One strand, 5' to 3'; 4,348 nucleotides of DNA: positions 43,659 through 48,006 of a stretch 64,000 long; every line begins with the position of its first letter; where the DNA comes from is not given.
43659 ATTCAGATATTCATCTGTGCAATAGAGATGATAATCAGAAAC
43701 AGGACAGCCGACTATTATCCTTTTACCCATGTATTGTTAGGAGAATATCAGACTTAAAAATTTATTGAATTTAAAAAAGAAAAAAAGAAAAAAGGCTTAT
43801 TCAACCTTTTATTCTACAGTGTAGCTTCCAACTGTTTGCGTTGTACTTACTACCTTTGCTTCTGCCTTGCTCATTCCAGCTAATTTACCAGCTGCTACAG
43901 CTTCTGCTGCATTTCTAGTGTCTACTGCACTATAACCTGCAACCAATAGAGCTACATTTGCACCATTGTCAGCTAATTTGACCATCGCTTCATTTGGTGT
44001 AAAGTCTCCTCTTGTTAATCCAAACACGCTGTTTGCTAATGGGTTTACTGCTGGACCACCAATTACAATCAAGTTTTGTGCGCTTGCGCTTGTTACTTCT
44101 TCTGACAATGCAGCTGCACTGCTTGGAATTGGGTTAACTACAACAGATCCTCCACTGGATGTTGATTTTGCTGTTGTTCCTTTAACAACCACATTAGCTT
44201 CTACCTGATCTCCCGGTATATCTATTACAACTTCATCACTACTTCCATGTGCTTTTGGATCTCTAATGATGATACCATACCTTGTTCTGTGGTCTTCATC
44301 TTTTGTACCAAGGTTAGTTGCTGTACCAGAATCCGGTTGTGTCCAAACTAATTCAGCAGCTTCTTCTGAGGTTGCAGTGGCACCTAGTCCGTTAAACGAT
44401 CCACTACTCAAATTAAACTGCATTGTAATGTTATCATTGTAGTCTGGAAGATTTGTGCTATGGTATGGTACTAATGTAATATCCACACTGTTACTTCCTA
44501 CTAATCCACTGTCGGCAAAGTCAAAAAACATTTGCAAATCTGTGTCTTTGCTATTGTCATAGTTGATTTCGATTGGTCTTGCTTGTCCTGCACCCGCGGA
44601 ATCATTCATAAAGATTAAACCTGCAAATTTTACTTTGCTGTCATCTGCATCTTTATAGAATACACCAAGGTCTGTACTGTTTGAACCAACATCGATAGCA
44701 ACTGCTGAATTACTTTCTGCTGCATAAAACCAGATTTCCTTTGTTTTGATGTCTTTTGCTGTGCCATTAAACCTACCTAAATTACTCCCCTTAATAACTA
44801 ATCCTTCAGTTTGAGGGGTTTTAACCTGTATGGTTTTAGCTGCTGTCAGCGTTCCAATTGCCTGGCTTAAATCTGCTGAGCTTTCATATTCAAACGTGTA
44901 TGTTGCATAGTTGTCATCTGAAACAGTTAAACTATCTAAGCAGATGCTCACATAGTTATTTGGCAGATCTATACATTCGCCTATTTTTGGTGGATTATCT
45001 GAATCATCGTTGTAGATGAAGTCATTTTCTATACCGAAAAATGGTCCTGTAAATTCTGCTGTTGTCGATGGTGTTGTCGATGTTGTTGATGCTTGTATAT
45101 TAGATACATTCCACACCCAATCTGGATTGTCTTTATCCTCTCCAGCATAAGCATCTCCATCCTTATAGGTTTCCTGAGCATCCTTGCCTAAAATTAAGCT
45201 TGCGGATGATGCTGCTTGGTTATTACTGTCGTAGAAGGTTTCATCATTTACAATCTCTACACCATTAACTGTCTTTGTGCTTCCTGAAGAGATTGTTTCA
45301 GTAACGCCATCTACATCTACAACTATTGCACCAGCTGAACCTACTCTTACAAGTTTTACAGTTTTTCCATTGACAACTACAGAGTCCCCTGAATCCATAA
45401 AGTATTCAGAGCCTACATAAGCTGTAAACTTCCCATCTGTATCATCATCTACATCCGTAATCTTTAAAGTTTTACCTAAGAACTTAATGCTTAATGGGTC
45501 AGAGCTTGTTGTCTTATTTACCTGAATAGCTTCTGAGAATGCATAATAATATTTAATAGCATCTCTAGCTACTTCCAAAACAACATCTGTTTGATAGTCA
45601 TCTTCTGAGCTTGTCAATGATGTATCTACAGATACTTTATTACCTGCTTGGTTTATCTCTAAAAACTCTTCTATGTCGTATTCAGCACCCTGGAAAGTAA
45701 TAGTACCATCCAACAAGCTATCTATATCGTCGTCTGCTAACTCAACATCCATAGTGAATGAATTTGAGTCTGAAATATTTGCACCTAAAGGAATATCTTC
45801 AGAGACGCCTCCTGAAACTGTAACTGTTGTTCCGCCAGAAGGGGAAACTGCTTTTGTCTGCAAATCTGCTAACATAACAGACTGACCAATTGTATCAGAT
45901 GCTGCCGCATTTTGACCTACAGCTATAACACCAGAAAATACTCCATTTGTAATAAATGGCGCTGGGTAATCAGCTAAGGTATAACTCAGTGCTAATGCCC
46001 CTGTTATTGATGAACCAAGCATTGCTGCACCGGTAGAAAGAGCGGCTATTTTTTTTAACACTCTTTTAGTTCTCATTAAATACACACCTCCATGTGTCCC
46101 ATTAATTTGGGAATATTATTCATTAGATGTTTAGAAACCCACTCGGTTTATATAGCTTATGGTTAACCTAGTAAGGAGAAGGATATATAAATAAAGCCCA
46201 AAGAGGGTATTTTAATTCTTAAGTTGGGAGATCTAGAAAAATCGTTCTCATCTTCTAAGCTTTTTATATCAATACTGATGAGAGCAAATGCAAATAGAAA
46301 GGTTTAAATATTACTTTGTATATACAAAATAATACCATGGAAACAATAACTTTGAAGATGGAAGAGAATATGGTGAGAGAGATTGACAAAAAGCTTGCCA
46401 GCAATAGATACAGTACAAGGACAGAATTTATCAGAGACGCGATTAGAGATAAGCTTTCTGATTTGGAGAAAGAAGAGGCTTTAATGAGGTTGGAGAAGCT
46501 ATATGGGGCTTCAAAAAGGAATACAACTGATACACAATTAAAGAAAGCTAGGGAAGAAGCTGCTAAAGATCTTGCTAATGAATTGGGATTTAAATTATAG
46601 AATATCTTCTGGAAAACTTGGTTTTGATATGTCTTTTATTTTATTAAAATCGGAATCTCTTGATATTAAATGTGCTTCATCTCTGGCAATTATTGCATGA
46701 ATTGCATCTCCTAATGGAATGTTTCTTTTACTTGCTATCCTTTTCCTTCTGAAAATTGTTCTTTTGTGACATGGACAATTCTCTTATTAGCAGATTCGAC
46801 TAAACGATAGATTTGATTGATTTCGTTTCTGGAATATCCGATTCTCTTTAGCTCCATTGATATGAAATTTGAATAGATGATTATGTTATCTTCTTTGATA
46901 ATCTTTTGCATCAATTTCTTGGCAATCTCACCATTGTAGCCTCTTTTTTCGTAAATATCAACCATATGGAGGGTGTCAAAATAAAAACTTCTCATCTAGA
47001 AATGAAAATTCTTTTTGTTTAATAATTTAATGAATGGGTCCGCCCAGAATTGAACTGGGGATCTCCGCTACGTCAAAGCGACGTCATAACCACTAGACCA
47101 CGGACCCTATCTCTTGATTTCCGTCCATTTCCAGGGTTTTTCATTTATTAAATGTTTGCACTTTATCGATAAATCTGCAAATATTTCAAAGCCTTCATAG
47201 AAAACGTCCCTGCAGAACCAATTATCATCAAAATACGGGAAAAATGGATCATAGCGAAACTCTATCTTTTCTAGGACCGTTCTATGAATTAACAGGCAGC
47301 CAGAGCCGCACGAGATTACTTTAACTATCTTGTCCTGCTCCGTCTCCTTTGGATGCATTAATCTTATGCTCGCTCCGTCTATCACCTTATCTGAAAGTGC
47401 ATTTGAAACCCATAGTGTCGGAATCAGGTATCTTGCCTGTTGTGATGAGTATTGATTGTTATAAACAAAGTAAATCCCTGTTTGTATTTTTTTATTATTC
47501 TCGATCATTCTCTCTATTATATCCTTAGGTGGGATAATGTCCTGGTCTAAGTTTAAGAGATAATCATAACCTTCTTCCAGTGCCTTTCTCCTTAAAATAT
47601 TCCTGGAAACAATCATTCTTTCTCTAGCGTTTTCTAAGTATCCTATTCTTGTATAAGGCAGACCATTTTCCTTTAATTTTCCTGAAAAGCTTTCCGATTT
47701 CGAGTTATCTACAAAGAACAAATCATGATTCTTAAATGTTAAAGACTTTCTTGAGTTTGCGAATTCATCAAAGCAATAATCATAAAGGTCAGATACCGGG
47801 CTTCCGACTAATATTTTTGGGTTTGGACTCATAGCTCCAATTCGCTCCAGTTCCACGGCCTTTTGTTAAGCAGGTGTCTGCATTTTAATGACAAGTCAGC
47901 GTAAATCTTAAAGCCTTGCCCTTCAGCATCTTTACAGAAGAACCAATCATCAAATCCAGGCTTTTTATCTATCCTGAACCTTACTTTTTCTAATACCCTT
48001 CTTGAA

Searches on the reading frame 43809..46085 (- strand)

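Call 44: search_protein_families(library=pfam, proteins=[window:43809-46085:-], max_evalue=0.0001)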
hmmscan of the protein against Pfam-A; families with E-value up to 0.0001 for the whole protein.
window:43809-46085:- (758 aa): 1 family
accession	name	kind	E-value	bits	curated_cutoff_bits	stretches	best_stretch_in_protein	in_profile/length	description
PF05124.17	S_layer_C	-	8.8e-07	29.2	23.9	1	457-730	12-173/177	S-layer like family, outer domain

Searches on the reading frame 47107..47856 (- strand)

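Call 81: search_protein_families(library=pfam, proteins=[window:47107-47856:-], max_evalue=0.0001)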
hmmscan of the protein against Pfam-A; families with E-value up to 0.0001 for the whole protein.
window:47107-47856:- (249 aa): 1 family
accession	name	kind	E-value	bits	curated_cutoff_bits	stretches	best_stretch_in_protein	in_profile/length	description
PF03452.20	Anp1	-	9.4e-06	25.7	28.8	1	77-130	117-172/263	Anp1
